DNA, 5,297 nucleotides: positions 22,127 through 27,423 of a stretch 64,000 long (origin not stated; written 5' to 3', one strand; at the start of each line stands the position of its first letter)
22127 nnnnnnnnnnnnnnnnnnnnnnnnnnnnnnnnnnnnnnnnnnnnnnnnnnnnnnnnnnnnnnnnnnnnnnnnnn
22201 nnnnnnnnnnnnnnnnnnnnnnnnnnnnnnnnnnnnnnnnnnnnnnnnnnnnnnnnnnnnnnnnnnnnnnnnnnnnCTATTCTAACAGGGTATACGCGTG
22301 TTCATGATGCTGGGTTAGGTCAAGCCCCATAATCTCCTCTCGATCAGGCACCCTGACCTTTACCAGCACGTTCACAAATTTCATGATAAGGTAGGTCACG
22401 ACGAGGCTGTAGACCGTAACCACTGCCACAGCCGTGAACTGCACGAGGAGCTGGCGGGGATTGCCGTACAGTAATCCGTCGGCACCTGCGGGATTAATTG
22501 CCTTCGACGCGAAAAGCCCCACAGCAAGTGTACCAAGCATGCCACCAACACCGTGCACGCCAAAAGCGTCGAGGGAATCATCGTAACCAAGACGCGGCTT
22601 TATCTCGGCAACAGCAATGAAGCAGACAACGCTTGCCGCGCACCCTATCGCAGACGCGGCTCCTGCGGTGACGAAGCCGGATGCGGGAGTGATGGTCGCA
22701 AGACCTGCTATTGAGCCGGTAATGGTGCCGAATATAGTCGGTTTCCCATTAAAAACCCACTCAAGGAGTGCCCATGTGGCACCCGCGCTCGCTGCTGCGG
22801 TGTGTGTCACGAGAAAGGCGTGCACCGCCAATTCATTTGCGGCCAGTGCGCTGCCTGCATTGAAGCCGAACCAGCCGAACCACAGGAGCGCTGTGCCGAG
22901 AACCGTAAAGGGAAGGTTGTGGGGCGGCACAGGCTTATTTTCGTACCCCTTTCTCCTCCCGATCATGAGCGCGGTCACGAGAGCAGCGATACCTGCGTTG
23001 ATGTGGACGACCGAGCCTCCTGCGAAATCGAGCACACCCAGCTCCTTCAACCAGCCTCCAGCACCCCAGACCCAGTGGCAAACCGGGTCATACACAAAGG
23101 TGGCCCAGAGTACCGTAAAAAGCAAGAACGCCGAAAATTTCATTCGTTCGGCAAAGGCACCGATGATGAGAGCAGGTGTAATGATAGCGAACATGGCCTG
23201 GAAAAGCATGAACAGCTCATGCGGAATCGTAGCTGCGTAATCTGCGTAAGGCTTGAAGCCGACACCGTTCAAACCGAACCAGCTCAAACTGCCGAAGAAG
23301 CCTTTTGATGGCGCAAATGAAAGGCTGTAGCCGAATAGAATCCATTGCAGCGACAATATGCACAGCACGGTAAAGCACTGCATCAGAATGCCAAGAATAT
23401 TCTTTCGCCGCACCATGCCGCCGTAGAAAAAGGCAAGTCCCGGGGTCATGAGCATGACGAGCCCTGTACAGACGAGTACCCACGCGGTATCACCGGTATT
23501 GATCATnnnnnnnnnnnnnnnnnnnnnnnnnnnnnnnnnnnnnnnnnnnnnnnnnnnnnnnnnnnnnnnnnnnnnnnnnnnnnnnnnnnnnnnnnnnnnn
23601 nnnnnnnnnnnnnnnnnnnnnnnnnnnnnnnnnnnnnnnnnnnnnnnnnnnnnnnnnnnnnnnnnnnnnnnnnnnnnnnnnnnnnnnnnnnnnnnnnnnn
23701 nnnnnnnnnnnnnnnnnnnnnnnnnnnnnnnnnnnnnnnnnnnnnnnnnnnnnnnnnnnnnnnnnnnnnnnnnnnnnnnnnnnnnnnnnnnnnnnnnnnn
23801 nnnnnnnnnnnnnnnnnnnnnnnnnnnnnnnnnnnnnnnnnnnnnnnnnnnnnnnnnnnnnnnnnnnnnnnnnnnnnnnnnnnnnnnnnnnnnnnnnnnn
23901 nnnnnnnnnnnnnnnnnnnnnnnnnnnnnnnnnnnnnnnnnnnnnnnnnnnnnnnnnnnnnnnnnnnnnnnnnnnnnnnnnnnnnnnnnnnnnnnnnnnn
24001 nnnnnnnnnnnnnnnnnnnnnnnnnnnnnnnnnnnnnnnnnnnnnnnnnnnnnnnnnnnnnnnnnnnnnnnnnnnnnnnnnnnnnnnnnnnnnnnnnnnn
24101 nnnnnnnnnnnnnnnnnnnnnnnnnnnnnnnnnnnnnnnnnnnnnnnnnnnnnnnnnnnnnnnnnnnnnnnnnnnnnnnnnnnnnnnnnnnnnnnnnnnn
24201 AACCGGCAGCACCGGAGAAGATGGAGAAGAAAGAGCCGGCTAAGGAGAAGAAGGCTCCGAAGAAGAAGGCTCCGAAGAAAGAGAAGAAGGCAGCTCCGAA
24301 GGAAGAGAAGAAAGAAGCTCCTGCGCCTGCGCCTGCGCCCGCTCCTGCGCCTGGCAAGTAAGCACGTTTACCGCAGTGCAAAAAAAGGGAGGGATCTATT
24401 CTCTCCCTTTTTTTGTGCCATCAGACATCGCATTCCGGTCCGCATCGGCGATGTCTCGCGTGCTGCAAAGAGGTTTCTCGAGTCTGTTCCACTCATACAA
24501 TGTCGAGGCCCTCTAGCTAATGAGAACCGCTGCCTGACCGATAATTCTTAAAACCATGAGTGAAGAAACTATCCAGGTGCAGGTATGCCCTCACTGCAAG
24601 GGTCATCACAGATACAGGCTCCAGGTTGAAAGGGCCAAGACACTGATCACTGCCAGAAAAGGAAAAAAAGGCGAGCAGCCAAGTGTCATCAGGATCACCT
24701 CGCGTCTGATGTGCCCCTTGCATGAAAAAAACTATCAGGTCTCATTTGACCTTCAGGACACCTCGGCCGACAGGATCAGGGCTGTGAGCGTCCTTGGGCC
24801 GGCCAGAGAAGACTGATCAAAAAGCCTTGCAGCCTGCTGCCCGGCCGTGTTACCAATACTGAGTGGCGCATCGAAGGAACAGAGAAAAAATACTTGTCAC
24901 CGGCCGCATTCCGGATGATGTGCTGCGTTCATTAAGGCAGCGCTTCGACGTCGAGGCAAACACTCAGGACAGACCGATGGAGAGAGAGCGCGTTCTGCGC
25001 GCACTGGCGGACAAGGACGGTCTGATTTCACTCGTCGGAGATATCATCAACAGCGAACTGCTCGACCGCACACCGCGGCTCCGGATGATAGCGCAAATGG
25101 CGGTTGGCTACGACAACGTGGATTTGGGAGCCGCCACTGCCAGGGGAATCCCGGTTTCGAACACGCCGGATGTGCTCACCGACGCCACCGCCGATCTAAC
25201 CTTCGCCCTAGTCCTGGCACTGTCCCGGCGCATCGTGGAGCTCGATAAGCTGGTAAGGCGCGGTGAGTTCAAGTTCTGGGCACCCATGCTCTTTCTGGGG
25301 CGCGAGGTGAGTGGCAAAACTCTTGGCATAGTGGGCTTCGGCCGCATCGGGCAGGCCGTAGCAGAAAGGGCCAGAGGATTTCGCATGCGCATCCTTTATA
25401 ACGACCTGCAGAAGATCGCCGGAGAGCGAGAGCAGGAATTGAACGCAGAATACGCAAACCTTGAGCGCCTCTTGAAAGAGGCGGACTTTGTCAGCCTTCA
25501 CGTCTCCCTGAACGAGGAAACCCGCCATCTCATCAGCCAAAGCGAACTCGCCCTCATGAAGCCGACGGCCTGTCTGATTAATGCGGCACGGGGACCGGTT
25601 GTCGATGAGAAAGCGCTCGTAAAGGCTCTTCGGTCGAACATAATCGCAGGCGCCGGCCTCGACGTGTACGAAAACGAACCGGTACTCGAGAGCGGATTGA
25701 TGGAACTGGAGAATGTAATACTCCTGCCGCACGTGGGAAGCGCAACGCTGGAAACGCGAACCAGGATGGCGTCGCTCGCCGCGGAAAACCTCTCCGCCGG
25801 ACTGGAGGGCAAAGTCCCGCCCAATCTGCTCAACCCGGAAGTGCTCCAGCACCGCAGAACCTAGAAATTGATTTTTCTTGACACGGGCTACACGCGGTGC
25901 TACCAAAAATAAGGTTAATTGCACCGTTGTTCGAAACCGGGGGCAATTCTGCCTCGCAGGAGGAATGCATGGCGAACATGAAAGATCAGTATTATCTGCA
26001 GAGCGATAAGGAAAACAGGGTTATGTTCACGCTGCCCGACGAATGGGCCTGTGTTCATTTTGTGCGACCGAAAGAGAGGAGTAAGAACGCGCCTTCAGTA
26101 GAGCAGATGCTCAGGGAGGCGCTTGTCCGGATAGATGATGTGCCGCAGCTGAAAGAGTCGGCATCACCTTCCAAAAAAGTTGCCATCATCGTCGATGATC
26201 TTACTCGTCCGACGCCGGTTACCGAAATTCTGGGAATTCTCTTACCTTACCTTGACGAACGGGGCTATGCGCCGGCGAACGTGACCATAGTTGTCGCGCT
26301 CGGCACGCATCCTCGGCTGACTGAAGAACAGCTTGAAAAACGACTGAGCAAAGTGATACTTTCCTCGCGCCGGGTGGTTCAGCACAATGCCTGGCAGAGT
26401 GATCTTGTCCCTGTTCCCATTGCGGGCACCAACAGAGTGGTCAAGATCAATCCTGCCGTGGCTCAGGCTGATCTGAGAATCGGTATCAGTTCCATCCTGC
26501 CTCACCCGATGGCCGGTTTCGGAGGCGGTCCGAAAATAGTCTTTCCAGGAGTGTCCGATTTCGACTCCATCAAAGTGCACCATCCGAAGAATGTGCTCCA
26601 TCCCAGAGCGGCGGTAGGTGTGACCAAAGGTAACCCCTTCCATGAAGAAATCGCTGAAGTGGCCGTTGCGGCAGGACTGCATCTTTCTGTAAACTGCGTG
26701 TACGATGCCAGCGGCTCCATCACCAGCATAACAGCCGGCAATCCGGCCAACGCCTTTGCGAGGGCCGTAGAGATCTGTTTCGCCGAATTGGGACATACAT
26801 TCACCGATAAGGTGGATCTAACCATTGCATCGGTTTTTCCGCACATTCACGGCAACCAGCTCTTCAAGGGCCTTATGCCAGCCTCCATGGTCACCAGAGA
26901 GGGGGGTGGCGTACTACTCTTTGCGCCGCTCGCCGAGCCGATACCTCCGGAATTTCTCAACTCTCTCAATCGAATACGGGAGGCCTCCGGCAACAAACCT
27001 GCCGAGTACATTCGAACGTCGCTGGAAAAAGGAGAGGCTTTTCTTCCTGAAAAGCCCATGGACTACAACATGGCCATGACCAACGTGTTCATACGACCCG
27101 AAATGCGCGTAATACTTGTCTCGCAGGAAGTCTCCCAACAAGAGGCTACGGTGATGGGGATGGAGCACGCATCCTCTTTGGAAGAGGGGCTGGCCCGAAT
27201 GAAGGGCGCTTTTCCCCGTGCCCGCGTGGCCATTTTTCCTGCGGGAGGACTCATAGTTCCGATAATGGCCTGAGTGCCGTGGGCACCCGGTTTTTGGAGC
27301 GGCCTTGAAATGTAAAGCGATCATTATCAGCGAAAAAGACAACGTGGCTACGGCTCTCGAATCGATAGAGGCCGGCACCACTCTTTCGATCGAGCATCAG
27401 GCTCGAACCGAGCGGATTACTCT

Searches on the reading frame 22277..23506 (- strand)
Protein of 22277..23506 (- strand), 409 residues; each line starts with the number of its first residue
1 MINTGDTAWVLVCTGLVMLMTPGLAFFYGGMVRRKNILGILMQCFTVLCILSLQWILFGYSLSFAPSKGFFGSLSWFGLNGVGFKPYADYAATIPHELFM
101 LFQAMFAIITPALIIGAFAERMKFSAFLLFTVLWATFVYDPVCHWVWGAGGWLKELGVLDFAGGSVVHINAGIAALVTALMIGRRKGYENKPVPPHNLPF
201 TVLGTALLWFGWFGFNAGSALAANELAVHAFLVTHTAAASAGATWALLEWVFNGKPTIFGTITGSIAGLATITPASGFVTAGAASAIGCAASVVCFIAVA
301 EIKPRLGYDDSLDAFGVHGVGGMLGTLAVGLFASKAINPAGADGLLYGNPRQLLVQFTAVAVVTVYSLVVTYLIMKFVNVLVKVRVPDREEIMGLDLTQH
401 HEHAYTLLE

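Call 42: search_protein_families(library=pfam, proteins=[window:22277-23506:-], max_evalue=0.00001)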
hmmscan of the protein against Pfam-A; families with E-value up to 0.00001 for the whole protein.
window:22277-23506:- (409 aa): 1 family
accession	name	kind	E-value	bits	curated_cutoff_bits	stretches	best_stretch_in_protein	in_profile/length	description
PF00909.26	Ammonium_transp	-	3.7e-128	428.1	23.2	1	8-405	1-399/399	Ammonium Transporter Family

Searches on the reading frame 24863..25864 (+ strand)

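Call 42: search_protein_families(library=pfam, proteins=[window:24863-25864:+], max_evalue=0.00001)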
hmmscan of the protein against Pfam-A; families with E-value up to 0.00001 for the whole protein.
window:24863-25864:+ (333 aa): 2 families
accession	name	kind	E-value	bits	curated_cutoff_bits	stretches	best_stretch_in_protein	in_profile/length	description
PF02826.25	2-Hacid_dh_C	-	5.4e-63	212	25.1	1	114-292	1-178/178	D-isomer specific 2-hydroxyacid dehydrogenase, NAD binding domain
PF00389.36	2-Hacid_dh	-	3.9e-32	111.2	24.6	1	10-324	1-134/134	D-isomer specific 2-hydroxyacid dehydrogenase, catalytic domain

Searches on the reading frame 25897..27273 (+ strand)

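Call 42: search_protein_families(library=pfam, proteins=[window:25897-27273:+], max_evalue=0.00001)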
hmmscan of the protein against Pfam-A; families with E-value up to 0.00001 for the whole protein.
window:25897-27273:+ (458 aa): 2 families
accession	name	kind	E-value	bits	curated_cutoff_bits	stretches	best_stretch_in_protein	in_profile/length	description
PF09861.14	Lar_N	-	6.6e-42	143.5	23.3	1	42-240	6-203/204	Lactate racemase N-terminal domain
PF04015.17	DUF362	-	1.8e-06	28.6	24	1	143-265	51-161/200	Domain of unknown function (DUF362)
